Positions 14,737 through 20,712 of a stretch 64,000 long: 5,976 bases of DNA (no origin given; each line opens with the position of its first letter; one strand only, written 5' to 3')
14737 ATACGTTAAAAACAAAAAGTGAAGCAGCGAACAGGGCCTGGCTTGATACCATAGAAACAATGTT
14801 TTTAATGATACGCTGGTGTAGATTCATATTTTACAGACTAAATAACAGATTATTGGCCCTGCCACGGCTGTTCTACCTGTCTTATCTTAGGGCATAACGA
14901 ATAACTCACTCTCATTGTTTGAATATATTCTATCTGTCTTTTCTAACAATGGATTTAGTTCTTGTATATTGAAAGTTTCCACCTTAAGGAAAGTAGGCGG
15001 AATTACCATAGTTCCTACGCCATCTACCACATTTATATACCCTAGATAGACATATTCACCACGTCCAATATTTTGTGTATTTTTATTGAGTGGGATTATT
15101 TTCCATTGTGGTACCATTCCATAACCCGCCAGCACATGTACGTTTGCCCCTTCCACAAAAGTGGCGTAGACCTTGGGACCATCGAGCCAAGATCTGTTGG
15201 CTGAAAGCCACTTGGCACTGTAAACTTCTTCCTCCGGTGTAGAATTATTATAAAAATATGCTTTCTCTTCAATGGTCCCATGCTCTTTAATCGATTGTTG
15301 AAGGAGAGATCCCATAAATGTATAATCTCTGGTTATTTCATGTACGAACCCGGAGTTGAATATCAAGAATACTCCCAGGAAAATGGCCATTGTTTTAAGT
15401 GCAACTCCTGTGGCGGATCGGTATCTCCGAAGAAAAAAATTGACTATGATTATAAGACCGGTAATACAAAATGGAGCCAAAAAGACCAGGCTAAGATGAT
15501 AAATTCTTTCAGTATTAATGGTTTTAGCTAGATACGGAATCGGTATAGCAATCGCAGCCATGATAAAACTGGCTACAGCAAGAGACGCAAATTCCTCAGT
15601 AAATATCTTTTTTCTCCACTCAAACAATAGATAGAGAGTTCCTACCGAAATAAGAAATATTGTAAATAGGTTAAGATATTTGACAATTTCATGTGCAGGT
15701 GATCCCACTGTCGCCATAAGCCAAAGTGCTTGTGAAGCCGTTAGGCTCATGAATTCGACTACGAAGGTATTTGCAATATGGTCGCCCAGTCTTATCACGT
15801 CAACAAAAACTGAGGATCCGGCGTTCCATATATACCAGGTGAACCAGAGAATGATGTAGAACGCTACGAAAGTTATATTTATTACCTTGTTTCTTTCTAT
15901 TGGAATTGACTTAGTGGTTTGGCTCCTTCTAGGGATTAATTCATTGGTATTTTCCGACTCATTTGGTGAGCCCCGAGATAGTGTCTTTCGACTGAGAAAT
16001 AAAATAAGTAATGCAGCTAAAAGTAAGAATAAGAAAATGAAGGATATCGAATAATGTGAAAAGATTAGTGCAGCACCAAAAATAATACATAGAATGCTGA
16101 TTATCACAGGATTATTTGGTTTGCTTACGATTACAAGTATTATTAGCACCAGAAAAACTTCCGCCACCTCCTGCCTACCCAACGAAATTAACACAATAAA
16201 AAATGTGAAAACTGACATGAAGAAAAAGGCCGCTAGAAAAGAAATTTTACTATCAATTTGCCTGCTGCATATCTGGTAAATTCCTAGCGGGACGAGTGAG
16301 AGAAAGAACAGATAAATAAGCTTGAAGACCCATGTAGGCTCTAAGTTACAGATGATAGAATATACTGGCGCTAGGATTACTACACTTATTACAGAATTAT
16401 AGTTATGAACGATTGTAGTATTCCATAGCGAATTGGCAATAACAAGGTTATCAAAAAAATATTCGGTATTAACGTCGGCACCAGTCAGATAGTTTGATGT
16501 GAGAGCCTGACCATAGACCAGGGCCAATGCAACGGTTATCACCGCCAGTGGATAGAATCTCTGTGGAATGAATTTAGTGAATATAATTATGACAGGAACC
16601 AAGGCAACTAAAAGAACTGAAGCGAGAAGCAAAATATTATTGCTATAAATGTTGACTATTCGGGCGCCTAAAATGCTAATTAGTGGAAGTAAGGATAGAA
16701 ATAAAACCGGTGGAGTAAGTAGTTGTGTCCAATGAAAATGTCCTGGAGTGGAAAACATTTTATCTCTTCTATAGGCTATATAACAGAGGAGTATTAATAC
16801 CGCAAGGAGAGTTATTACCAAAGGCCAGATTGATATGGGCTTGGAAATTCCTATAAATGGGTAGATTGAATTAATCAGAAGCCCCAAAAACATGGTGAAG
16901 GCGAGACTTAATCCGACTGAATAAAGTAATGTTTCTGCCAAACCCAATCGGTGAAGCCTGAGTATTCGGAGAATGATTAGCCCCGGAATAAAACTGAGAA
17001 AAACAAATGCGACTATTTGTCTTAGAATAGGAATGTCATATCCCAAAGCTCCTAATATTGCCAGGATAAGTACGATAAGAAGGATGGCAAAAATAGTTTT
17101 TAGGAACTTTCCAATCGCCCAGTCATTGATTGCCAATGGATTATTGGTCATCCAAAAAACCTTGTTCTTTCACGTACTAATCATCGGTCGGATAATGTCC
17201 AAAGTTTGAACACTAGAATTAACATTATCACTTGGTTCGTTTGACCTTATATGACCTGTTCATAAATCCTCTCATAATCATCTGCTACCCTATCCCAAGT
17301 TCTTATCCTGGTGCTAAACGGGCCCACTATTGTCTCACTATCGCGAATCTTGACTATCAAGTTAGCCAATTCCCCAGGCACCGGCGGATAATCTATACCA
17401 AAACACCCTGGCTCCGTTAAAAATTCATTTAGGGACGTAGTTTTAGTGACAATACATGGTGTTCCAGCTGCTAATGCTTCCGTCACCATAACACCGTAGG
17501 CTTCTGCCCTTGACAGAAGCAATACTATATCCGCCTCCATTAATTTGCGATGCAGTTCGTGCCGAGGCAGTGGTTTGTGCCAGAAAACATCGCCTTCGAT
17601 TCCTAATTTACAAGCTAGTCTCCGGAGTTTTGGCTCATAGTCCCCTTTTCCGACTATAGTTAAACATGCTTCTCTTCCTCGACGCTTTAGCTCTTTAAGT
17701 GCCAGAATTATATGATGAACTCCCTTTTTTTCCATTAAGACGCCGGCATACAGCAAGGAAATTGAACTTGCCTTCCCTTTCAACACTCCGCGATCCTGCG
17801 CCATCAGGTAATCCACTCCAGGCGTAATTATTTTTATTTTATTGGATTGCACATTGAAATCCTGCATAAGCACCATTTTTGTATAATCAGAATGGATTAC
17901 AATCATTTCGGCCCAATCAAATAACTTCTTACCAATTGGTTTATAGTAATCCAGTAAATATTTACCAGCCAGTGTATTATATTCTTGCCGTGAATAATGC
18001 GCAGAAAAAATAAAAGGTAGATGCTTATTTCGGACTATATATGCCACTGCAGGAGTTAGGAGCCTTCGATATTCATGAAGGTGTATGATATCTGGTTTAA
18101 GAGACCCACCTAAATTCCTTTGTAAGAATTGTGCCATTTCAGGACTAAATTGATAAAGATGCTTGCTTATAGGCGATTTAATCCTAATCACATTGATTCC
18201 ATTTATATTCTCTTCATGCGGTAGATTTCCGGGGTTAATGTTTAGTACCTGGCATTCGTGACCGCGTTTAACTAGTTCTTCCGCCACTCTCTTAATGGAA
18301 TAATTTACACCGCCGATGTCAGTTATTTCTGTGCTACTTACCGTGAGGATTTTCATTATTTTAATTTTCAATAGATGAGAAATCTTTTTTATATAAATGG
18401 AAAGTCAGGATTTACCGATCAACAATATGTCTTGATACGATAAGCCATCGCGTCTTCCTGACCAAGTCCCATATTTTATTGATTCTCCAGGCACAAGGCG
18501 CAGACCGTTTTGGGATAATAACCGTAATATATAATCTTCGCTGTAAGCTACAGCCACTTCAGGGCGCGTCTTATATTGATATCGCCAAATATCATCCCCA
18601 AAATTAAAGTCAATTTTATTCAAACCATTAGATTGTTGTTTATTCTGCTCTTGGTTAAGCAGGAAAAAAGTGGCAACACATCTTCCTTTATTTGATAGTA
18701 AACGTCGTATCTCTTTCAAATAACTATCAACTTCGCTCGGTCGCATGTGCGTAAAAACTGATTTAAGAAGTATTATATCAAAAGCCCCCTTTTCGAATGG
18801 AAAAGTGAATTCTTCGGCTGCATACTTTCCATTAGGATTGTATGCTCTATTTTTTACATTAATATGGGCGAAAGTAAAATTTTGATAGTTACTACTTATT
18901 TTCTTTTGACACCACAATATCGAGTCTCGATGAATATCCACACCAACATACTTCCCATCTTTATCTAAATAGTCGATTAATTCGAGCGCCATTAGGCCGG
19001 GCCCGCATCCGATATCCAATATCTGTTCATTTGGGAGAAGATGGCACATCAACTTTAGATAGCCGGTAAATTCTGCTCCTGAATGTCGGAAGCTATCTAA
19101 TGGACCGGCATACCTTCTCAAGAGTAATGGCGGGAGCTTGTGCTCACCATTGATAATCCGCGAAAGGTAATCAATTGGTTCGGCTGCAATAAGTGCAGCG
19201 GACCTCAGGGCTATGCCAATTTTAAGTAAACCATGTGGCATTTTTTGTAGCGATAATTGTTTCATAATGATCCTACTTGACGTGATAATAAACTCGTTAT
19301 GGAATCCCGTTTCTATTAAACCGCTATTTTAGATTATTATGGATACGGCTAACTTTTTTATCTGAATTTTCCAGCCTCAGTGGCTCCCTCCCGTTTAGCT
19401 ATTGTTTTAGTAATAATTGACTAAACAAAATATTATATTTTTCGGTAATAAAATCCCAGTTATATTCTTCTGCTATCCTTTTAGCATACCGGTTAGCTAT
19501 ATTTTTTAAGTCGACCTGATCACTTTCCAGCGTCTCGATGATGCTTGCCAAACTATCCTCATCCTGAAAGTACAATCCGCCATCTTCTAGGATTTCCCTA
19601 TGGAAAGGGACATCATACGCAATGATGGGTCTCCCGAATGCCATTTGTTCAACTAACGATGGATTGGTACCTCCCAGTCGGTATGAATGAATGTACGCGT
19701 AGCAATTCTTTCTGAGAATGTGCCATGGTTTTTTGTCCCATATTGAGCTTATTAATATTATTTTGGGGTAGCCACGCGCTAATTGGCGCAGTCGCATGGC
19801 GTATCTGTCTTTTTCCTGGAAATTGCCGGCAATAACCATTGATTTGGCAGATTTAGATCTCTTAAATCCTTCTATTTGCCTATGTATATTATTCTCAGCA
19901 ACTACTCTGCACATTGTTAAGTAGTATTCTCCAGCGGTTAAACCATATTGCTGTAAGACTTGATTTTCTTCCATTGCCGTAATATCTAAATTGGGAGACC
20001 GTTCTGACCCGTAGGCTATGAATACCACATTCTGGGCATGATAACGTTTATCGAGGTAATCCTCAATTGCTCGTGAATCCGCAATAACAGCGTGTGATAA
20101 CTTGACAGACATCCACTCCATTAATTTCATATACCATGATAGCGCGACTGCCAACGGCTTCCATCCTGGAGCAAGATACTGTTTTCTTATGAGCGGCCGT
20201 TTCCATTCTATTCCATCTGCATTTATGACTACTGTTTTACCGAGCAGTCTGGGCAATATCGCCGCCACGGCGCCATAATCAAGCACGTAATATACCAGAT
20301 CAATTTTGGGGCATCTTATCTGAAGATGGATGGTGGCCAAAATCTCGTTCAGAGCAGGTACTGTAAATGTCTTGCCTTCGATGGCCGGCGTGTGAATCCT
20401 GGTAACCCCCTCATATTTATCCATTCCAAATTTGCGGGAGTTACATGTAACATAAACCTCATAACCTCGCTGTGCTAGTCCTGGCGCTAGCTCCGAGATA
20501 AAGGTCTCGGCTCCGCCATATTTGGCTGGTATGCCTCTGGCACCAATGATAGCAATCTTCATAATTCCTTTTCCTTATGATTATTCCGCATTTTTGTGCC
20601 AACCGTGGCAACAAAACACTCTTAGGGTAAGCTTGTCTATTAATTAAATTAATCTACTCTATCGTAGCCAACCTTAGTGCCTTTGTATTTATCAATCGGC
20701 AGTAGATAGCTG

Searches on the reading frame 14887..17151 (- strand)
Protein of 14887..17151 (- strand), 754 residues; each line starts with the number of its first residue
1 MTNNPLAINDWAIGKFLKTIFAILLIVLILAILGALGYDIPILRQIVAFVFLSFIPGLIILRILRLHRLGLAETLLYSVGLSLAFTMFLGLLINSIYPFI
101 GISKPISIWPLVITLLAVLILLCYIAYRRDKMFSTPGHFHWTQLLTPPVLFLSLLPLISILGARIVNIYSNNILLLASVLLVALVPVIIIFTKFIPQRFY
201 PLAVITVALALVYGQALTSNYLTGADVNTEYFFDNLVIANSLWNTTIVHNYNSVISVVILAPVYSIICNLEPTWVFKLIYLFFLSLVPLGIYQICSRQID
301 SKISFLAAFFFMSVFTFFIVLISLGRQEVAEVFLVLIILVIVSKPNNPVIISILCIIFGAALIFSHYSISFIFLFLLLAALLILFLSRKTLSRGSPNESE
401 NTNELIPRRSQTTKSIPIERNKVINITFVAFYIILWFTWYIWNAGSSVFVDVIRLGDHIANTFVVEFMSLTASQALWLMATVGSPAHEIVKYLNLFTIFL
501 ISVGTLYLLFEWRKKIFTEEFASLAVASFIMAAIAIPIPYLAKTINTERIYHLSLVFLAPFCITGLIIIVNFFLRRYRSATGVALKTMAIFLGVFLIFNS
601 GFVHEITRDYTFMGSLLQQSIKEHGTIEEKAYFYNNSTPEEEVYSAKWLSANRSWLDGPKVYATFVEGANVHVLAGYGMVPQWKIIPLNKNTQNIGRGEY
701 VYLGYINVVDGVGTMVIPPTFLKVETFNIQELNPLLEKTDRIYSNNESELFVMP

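Call 4: search_protein_families(library=pfam, proteins=[window:14887-17151:-], max_evalue=0.01)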
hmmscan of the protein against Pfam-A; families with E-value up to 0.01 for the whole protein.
window:14887-17151:- (754 aa): 1 family
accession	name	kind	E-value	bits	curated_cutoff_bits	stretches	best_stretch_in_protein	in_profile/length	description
PF09971.14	DUF2206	-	2.9e-57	194.7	35.6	1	353-750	3-367/368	Predicted membrane protein (DUF2206)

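Call 5: search_protein_families(library=ncbifam, proteins=[window:14887-17151:-], max_evalue=0.01)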
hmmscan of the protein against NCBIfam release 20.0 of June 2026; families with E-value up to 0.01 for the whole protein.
window:14887-17151:- (754 aa): 0 families

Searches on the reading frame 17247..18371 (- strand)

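Call 16: search_protein_families(library=pfam, proteins=[window:17247-18371:-], max_evalue=0.001)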
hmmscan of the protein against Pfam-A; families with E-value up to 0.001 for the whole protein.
window:17247-18371:- (374 aa): 7 families
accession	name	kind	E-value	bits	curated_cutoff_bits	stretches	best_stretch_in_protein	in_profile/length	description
PF00534.26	Glycos_transf_1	-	3.9e-25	88.8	26.4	1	204-320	16-133/172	Glycosyl transferases group 1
PF13439.12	Glyco_transf_4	-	8.3e-23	81.7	28.5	1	19-187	1-167/170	Glycosyltransferase Family 4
PF13692.12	Glyco_trans_1_4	-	4.3e-19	69.6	27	1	205-339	3-136/142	Glycosyl transferases group 1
PF13579.12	Glyco_trans_4_4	-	2.6e-13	51.1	29.7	1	20-159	1-125/158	Glycosyl transferase 4-like domain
PF20706.3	GT4-conflict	-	2.6e-12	46.9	26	1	176-346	171-340/385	Family 4 Glycosyltransferase in conflict systems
PF13477.12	Glyco_trans_4_2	-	1.6e-08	35.3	23.4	1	27-129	14-111/139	Glycosyl transferase 4-like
PF13524.12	Glyco_trans_1_2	-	0.00021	21.7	25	1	225-320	6-91/144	Glycosyl transferase-like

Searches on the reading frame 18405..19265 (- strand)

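Call 16: search_protein_families(library=pfam, proteins=[window:18405-19265:-], max_evalue=0.001)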
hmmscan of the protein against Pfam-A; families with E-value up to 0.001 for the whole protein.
window:18405-19265:- (286 aa): 7 families
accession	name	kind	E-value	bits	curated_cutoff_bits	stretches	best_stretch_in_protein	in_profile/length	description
PF13649.12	Methyltransf_25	-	1.3e-14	55.1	27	1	82-194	1-97/97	Methyltransferase domain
PF13847.12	Methyltransf_31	-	2.4e-14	53.7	27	1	78-212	3-123/145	Methyltransferase domain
PF08241.18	Methyltransf_11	-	6.1e-13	49.7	21.2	1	83-197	1-94/95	Methyltransferase domain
PF08242.18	Methyltransf_12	-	1.5e-12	48.5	30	1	83-195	1-97/98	Methyltransferase domain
PF13489.12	Methyltransf_23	-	1.7e-10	41.3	27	1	78-258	22-162/164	Methyltransferase domain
PF01209.24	Ubie_methyltran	-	5.4e-06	26.4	20.1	1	71-197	41-150/233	ubiE/COQ5 methyltransferase family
PF05175.20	MTS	-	0.00023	21.3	23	1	76-139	26-92/170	Methyltransferase small domain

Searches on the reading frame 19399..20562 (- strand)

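Call 16: search_protein_families(library=pfam, proteins=[window:19399-20562:-], max_evalue=0.001)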
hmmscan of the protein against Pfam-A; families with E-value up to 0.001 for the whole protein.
window:19399-20562:- (387 aa): 6 families
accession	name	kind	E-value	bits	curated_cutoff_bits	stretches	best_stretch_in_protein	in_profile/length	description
PF09314.17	DUF1972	-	4.4e-19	69.2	25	1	3-187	4-186/186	Domain of unknown function (DUF1972)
PF00534.26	Glycos_transf_1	-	1.1e-12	48.3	26.4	1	212-361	16-170/172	Glycosyl transferases group 1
PF13439.12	Glyco_transf_4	-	2.6e-12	47.5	28.5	1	15-180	1-160/170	Glycosyltransferase Family 4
PF13692.12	Glyco_trans_1_4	-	7.7e-08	33.1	27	1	224-346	15-140/142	Glycosyl transferases group 1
PF13579.12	Glyco_trans_4_4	-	1.1e-05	26.3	29.7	1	16-185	1-158/158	Glycosyl transferase 4-like domain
PF13524.12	Glyco_trans_1_2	-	0.00071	20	25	0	273-370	34-136/144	Glycosyl transferase-like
